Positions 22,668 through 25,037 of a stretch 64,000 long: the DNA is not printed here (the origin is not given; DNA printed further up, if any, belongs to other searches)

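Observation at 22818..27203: MurJ fused in frame to an uncharacterised module of about 900 aa (exported domain plus about 12 TM segments)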

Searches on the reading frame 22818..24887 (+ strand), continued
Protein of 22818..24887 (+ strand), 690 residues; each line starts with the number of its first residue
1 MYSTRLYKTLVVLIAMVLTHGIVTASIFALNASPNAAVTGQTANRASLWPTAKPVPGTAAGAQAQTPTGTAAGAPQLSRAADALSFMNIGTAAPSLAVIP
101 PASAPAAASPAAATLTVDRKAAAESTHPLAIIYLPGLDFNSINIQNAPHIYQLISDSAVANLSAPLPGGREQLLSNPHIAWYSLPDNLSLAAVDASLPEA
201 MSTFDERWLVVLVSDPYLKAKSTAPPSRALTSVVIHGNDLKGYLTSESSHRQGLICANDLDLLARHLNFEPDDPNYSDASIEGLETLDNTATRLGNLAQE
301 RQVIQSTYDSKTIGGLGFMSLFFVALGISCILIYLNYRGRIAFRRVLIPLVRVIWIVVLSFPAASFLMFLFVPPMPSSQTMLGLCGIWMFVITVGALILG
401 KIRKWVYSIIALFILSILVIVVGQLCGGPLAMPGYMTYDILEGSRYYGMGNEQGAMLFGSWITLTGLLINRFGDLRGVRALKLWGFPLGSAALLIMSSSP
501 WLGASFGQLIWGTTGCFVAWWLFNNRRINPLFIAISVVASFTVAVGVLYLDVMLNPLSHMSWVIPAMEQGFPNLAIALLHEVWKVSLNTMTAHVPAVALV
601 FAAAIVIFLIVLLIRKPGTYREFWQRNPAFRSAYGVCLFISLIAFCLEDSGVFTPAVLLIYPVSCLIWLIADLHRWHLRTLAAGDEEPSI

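Call 63: search_protein_families(library=pfam, proteins=[L047:3361-6006:+, L047:1887-2963:+, L047:10809-11252:+, L047:11768-12667:+, L051:4767-5864:-, L051:3435-4733:-, L051:8287-8940:-, L060:4740-5558:+, L060:3030-4640:+, L060:8559-10505:-], max_evalue=0.0001)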
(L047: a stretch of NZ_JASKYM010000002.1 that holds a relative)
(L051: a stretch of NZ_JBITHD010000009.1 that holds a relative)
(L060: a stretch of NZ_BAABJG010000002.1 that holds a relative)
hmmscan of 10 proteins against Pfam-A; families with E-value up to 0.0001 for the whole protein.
L047:3361-6006:+ (881 aa): 3 families
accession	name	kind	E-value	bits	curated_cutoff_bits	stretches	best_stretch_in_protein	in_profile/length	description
PF01411.24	tRNA-synt_2c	-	4.1e-201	669.7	30.3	1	8-559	1-551/552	tRNA synthetases class II (A)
PF07973.19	tRNA_SAD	-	2.1e-19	69.6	24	1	657-700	1-44/44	Threonyl and Alanyl tRNA synthetase second additional domain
PF02272.25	DHHA1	-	4.7e-18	66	25.9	1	777-877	4-101/102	DHHA1 domain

L047:1887-2963:+ (358 aa): 5 families
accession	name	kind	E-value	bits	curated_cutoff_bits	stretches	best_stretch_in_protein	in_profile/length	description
PF03054.22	tRNA_Me_trans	-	5e-81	271.6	20.6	1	3-205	1-201/202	tRNA methyl transferase HUP domain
PF20258.4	tRNA_Me_trans_C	-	5.5e-21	75.1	20.6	1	282-357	2-77/77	Aminomethyltransferase beta-barrel domain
PF20259.3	tRNA_Me_trans_M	-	7.9e-20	70.6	27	1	212-275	3-66/66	tRNA methyl transferase PRC-barrel domain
PF02540.23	NAD_synthase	-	9.2e-06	25.4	21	0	3-39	19-57/242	NAD synthase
PF02568.20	ThiI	-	1.8e-05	24.9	20.5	0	3-45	4-46/197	Thiamine biosynthesis protein (ThiI)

L047:10809-11252:+ (147 aa): 1 family
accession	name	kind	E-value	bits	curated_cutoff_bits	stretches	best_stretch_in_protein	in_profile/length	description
PF03652.20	RuvX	-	3.3e-46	157.4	29.2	1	11-142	2-133/134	Holliday junction resolvase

L047:11768-12667:+ (299 aa): 1 family
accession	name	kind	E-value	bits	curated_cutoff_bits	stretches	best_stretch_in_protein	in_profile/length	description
PF03816.19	LytR_cpsA_psr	-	6e-37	127.5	24.6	1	56-215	1-149/150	LytR_cpsA_psr family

L051:4767-5864:- (365 aa): 0 families

L051:3435-4733:- (432 aa): 4 families
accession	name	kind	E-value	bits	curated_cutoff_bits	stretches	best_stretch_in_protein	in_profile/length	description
PF00155.27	Aminotran_1_2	-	1.1e-30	107.5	19.7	1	149-424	68-361/361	Aminotransferase class I and II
PF01053.26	Cys_Met_Meta_PP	-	2.5e-10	39.9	27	1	143-254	63-177/381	Cys/Met metabolism PLP-dependent enzyme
PF00392.27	GntR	-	2.8e-09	37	27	1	42-82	23-63/64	Bacterial regulatory proteins, gntR family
PF13545.12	HTH_Crp_2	-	3e-06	27.5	27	1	25-85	2-63/70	Crp-like helix-turn-helix domain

L051:8287-8940:- (217 aa): 3 families
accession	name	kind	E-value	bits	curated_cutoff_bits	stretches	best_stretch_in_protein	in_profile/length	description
PF01230.28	HIT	-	6.7e-13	49.6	21.5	1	96-184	8-95/98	HIT domain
PF04677.20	CwfJ_C_1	-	1.2e-09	38.5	21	1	70-150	3-81/122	Protein similar to CwfJ C-terminus 1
PF11969.13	DcpS_C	-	1.9e-07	31.9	24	1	81-182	2-100/114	Scavenger mRNA decapping enzyme C-term binding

L060:4740-5558:+ (272 aa): 6 families
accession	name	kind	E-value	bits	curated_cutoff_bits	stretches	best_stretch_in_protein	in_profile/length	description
PF08241.18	Methyltransf_11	-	1.4e-16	61.3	21.2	1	43-145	1-95/95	Methyltransferase domain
PF13649.12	Methyltransf_25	-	1.1e-15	58.5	27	1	42-141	1-97/97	Methyltransferase domain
PF08242.18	Methyltransf_12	-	3.8e-09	37.6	30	1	43-143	1-98/98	Methyltransferase domain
PF13847.12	Methyltransf_31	-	4.6e-09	36.6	27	1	40-155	5-119/145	Methyltransferase domain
PF01209.24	Ubie_methyltran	-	1.1e-08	35.2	20.1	1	40-149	48-155/233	ubiE/COQ5 methyltransferase family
PF13489.12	Methyltransf_23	-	2.9e-07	30.8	27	1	33-213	17-162/164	Methyltransferase domain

L060:3030-4640:+ (536 aa): 3 families
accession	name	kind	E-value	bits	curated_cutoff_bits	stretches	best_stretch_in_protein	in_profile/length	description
PF00682.25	HMGL-like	-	8.9e-90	301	29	1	22-290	2-260/260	HMGL-like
PF22617.1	HCS_D2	-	8.9e-33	113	27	1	304-385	1-82/82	Homocitrate synthase post-HMGL domain-like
PF08502.15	LeuA_dimer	-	9.4e-19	68.1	24.9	1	387-517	2-130/131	LeuA allosteric (dimerisation) domain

L060:8559-10505:- (648 aa): 12 families
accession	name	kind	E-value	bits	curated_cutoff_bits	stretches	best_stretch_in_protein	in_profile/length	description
PF00005.33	ABC_tran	-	2.4e-59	200.3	25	2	18-194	1-137/137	ABC transporter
PF12848.13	ABC_tran_Xtn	-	4.4e-28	97.6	25.9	1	234-314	2-80/85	ABC transporter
PF16326.10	ABC_tran_CTD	-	3.3e-16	59.7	32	1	582-648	3-69/69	ABC transporter C-terminal domain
PF13304.12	AAA_21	-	3.7e-15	57.2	27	1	156-225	228-303/304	AAA domain, putative AbiEii toxin, Type IV TA system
PF02463.25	SMC_N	-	3.2e-12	46.8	40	1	31-237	27-213/220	RecF/RecN/SMC N terminal domain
PF03193.22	RsgA_GTPase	-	8.4e-09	35.9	30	0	349-388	100-138/174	RsgA GTPase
PF13555.12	AAA_29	-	2.7e-07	30.7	27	0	348-373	14-39/61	P-loop containing region of AAA domain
PF01926.29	MMR_HSR1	-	4.2e-06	27.3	21.9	0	30-70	1-41/113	50S ribosome-binding GTPase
PF25201.1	nSTAND6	-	7.7e-06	26.4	27.7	0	341-380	3-42/148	Novel STAND NTPase 6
PF13401.12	AAA_22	-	3.8e-05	24.5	27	0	359-476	8-95/130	AAA domain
PF00004.35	AAA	-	4.1e-05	24.5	21.2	0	33-96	3-53/131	ATPase family associated with various cellular activities (AAA)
PF05729.18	NACHT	-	4.9e-05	23.7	26.7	0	358-379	2-23/167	NACHT domain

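Call 81: find_encoding_contigs(protein=P0061, flank=8000, max_places=1)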
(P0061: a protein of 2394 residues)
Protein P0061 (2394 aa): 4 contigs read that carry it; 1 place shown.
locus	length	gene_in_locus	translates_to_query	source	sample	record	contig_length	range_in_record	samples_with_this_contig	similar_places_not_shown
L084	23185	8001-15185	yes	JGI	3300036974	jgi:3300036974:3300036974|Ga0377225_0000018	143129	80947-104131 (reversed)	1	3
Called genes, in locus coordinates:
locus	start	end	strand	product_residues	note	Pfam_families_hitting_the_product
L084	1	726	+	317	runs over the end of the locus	PF19187:HTH_PafC, PF13280:WYL, PF25583:WCX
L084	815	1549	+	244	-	PF10502:Peptidase_S26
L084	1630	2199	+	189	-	-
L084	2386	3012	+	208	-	PF01728:FtsJ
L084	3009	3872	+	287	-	PF01513:NAD_kinase, PF20143:NAD_kinase_C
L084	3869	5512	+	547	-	PF02463:SMC_N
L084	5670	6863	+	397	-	PF04263:TPK_catalytic, PF12555:SteA-like_C (weak)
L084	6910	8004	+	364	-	PF11382:MctB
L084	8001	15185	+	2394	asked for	PF03023:MurJ, PF00535:Glycos_transf_2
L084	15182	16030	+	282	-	-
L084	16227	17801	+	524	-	PF06418:CTP_synth_N, PF00117:GATase, PF07722:Peptidase_C26 (faint)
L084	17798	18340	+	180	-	PF00293:NUDIX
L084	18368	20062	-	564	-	-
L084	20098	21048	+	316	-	PF02899:Phage_int_SAM_1, PF00589:Phage_integrase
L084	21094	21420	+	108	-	PF01258:zf-dskA_traR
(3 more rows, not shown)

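Call 82: predict_structure(alignment_id=A4)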
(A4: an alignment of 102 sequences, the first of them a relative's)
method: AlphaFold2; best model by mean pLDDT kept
length: 753 residues; sequences in the alignment: 102
mean_pLDDT: 93.0   pTM: 0.92
mean pLDDT of the five models: 93.0, 92.0, 91.9, 91.8, 91.8
residues with pLDDT >= 90: 610; 70-90: 117; 50-70: 21; < 50: 5
segments of 3 or more residues with pLDDT < 50: none
pLDDT, mean of each block of 10 residues (from residue 1): 75 77 75 98 97 98 94 83 96 94 97 98 98 97 84 98 98 94 98 98 98 98 98 98 98 97 98 98 97 95 96 91 92 96 95 93 93 97 96 96 95 90 96 98 97 98 98 96 98 95 90 85 84 98 98 98 96 69 94 98 95 94 87 79 86 90 92 86 88 96 96 94 94 96 74 47
secondary structure, 60 per line:
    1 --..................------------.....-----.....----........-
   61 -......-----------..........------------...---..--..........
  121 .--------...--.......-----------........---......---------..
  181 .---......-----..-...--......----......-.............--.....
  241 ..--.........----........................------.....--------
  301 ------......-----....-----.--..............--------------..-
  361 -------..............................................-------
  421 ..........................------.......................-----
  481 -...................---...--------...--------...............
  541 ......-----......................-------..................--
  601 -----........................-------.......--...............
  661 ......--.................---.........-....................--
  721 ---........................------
elements in order (helices of 4 or more, strands of 3 or more residues): H3-20 E33-37 H43-47 H52-59 E62-67 H79-88 E101-103 H113-121 E130-132 H135-141 H153-160 E164-169 H185-190 E199-201 E207-209 E217-219 H221-233 E236-242 H245-253 H258-281 E288-292 E307-312 E318-321 E330-332 H333-343 H368-413 H421-446 H453-475 H482-500 H526-546 H552-573 H581-598 H606-629 H637-643 H646-666 H669-685 H689-697 H699-718 H724-747

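Call 84: fold_search(model_id=the predicted structure, library=pdb)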
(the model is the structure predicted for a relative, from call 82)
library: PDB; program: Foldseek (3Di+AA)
matches with E <= 10: 476; with E <= 0.001: 40
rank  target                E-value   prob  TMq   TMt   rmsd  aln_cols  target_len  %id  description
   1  1e2s_P                3.8e-05  1.00  0.25  0.37   7.3       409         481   15  Crystal structure of an Arylsulfatase A mutant C69A (released 2000-12-06)
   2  9fo1                  5.2e-05  1.00  0.24  0.37  10.2       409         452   14  Family S1_16 sulfatase from metagenomic dataset AMOR (released 2025-01-22)
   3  6psm_F                5.5e-05  1.00  0.24  0.37   9.5       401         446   14  Crystal structure of PsS1_19B C77S in complex with kappa-neocarrabiose (released 2019-09-25)
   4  6psm_C                8.3e-05  1.00  0.24  0.38   9.4       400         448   14  Crystal structure of PsS1_19B C77S in complex with kappa-neocarrabiose (released 2019-09-25)
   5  4miv_G                9.5e-05  1.00  0.25  0.37   6.9       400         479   13  Crystal Structure of Sulfamidase, Crystal Form L (released 2014-05-14)
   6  6psm_D                9.9e-05  1.00  0.24  0.38   9.0       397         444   14  Crystal structure of PsS1_19B C77S in complex with kappa-neocarrabiose (released 2019-09-25)
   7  4miv_A                1.0e-04  1.00  0.25  0.37   7.6       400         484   14  Crystal Structure of Sulfamidase, Crystal Form L (released 2014-05-14)
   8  3lxq_B                1.2e-04  1.00  0.26  0.45   7.0       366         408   12  The Crystal Structure of a Protein in the Alkaline Phosphatase Superfamily from Vibrio parahaemolyticus to 1.95A (released 2010-03-09)
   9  4uop_B                1.4e-04  1.00  0.24  0.42   8.3       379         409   13  Crystal structure of the lipoteichoic acid synthase LtaP from Listeria monocytogenes (released 2014-08-27)
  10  4miv_D                1.5e-04  1.00  0.25  0.38   6.8       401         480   13  Crystal Structure of Sulfamidase, Crystal Form L (released 2014-05-14)
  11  2zkt_A                1.5e-04  1.00  0.23  0.47  10.3       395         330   11  Structure of PH0037 protein from Pyrococcus horikoshii (released 2009-04-21)
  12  6psm_A                1.7e-04  1.00  0.24  0.38   9.4       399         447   14  Crystal structure of PsS1_19B C77S in complex with kappa-neocarrabiose (released 2019-09-25)
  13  4uop_A                1.8e-04  1.00  0.25  0.43   8.0       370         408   12  Crystal structure of the lipoteichoic acid synthase LtaP from Listeria monocytogenes (released 2014-08-27)
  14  4miv_F                1.8e-04  1.00  0.24  0.36   8.2       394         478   13  Crystal Structure of Sulfamidase, Crystal Form L (released 2014-05-14)
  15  4miv_B                1.9e-04  1.00  0.25  0.38   6.9       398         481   14  Crystal Structure of Sulfamidase, Crystal Form L (released 2014-05-14)
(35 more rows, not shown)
